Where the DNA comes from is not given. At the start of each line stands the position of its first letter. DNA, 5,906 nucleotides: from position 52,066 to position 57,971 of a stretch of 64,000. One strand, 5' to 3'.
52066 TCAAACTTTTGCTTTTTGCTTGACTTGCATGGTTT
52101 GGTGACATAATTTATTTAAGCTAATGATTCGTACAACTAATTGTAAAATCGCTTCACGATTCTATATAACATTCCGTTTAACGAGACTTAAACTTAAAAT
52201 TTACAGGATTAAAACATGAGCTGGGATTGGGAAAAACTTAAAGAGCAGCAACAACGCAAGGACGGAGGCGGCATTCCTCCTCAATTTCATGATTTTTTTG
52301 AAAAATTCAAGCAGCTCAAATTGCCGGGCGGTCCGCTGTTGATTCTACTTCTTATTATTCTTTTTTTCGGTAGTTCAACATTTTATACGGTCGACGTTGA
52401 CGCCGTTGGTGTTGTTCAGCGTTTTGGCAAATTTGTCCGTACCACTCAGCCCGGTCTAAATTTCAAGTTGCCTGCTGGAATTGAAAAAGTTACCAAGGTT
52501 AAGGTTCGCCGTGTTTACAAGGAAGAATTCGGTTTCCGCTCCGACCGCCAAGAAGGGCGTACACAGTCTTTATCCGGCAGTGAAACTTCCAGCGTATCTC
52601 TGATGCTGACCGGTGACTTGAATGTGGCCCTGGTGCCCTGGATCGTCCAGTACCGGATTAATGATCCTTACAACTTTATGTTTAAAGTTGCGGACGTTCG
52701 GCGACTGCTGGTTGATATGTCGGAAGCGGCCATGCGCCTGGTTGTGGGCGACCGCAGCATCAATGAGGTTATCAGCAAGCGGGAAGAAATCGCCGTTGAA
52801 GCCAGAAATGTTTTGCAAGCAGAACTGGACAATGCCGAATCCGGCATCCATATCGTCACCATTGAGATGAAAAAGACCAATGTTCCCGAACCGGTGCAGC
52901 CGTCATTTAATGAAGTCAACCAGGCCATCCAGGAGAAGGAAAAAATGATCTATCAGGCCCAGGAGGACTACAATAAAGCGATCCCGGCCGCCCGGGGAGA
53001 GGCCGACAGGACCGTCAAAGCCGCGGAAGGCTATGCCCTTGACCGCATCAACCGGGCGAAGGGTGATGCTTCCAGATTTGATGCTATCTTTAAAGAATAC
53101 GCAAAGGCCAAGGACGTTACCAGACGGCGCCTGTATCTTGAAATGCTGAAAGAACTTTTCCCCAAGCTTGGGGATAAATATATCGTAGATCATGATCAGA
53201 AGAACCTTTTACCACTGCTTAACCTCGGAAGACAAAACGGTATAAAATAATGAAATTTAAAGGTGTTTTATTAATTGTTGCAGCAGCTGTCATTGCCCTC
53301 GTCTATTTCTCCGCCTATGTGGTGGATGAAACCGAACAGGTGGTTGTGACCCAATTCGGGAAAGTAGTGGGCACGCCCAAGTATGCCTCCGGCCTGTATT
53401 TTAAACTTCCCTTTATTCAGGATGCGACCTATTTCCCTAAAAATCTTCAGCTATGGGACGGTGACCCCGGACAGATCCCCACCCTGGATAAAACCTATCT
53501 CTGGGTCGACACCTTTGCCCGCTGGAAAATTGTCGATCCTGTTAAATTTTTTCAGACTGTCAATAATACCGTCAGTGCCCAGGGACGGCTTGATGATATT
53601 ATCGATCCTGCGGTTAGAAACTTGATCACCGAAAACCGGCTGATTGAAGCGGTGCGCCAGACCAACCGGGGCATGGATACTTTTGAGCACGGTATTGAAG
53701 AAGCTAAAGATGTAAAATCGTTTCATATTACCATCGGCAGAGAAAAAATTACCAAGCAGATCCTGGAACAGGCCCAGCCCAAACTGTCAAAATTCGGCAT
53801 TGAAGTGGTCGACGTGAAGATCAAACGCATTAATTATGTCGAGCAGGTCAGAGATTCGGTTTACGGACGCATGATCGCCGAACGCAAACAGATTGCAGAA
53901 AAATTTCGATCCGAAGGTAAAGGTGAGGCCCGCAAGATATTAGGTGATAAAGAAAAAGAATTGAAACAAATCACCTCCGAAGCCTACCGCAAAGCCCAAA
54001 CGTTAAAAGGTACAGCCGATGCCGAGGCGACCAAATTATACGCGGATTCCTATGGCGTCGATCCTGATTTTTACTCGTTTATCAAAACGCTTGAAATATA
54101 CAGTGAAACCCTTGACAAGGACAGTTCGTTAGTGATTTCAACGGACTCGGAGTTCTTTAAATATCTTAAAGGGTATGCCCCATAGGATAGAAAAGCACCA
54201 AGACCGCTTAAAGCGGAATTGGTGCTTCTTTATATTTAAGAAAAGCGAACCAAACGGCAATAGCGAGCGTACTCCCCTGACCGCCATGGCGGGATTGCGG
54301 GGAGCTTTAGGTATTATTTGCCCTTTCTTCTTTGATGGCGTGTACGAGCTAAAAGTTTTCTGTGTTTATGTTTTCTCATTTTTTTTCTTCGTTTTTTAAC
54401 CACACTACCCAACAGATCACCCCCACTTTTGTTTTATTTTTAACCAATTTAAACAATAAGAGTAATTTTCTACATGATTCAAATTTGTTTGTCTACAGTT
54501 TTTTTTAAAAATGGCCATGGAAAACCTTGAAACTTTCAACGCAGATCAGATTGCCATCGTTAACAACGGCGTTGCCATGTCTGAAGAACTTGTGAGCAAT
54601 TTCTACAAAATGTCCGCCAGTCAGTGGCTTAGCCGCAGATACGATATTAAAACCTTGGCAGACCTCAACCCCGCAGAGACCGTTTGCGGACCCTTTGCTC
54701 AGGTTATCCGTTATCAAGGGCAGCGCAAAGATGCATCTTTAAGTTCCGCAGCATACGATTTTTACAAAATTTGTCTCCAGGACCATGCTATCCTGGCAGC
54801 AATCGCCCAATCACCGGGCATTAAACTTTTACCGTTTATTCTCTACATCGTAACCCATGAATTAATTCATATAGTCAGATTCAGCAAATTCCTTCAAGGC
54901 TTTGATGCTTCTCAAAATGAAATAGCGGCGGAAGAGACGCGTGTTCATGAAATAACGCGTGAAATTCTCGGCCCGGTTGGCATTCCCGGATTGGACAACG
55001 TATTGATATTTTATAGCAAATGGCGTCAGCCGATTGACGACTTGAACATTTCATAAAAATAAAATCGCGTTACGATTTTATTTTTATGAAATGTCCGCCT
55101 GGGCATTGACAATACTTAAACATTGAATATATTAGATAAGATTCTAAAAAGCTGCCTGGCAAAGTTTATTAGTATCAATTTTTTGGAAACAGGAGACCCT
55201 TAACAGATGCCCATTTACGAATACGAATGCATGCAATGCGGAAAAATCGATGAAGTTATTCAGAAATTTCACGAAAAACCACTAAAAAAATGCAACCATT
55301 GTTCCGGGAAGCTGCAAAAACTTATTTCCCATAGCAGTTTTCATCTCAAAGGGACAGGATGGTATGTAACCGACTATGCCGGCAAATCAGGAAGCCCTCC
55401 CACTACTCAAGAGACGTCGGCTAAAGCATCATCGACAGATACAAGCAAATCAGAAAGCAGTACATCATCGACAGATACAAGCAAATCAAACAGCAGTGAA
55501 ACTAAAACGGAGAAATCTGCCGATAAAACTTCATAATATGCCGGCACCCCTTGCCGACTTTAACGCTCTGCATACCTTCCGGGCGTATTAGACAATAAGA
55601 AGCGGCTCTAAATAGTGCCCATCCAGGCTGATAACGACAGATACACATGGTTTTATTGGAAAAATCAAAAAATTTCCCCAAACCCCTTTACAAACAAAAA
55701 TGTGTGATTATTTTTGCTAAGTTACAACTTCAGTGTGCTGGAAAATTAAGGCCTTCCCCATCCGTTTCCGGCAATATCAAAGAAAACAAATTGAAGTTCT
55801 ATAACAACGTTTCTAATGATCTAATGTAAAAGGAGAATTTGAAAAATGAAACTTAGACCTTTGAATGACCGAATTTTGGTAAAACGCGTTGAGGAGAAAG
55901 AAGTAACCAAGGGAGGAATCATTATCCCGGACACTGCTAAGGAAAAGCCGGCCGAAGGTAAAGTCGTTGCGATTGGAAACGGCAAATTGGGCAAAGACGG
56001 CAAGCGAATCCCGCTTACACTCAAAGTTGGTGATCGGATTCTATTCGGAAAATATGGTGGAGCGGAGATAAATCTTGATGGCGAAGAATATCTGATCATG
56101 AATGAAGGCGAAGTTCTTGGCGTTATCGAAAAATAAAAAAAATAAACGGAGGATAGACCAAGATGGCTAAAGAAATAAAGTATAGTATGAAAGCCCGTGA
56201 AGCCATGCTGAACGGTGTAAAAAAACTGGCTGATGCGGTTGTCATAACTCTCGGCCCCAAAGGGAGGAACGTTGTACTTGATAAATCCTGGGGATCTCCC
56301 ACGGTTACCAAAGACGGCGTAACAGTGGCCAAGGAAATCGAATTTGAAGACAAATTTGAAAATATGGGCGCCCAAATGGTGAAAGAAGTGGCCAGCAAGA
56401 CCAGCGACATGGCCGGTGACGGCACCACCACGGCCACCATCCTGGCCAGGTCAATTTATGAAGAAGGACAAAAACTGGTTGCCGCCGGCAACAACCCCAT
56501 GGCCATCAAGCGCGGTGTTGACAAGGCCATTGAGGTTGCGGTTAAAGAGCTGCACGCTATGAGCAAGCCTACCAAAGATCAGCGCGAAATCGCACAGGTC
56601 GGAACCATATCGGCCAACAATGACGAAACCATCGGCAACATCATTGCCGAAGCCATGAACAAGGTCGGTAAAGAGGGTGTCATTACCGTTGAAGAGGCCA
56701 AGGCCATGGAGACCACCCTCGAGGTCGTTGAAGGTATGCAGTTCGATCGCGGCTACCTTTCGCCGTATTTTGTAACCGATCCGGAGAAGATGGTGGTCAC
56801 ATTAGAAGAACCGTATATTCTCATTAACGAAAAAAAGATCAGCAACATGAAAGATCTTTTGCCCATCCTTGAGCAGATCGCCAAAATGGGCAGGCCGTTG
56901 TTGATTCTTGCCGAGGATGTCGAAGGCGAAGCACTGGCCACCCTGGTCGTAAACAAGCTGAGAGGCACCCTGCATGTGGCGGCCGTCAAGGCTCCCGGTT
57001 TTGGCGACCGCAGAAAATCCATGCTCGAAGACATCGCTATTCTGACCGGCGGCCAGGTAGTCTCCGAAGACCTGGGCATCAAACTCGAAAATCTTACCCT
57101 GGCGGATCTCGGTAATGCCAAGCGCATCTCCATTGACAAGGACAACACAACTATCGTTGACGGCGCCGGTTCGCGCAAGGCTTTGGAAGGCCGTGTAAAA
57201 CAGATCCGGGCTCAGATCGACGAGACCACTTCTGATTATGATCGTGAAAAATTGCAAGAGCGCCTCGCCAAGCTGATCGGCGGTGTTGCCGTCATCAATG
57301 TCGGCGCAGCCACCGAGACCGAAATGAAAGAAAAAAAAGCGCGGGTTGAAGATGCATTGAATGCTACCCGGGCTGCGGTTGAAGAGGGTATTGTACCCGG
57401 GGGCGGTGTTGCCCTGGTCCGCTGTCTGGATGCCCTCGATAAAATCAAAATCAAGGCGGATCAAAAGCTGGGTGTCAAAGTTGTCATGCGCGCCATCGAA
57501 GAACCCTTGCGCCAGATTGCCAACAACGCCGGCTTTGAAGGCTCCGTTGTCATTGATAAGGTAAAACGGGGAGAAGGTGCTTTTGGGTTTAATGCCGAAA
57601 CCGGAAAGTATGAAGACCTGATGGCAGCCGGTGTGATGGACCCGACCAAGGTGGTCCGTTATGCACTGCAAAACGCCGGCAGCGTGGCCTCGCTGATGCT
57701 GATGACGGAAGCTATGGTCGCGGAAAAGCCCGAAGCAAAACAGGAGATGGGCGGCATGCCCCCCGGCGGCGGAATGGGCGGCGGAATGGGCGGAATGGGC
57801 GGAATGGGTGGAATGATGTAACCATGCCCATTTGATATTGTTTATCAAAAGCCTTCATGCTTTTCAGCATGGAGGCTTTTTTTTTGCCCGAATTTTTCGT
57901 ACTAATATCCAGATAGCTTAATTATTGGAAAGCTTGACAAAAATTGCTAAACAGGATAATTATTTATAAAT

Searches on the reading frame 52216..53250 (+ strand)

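Call 29: search_protein_families(library=pfam, proteins=[window:52216-53250:+], max_evalue=1e-8)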
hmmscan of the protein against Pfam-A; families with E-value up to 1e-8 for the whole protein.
window:52216-53250:+ (344 aa): 1 family
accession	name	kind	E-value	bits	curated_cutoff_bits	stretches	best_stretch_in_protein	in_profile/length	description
PF01145.31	Band_7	-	5.7e-26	92.1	23.6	1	58-251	2-175/176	SPFH domain / Band 7 family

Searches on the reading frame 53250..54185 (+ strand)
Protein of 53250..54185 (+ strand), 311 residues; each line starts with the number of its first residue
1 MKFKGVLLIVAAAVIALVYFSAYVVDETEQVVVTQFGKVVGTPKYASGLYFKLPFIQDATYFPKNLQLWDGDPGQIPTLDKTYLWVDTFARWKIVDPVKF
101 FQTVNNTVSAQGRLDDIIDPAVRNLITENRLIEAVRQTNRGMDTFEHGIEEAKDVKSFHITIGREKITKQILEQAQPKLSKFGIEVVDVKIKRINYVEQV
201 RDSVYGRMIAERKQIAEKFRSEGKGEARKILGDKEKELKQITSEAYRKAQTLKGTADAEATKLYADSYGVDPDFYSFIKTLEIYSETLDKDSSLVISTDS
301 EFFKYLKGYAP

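Call 29: search_protein_families(library=pfam, proteins=[window:53250-54185:+], max_evalue=1e-8)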
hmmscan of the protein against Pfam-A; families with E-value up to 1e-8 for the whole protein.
window:53250-54185:+ (311 aa): 1 family
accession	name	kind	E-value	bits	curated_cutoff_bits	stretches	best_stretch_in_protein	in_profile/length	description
PF01145.31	Band_7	-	7.7e-30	104.7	23.6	1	24-223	2-174/176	SPFH domain / Band 7 family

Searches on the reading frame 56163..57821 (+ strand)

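Call 29: search_protein_families(library=pfam, proteins=[window:56163-57821:+], max_evalue=1e-8)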
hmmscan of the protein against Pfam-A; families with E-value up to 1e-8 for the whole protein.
window:56163-57821:+ (552 aa): 1 family
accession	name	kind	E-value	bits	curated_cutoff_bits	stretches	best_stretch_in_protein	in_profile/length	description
PF00118.29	Cpn60_TCP1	-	1.4e-80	271.8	34.3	1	22-522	1-489/490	TCP-1/cpn60 chaperonin family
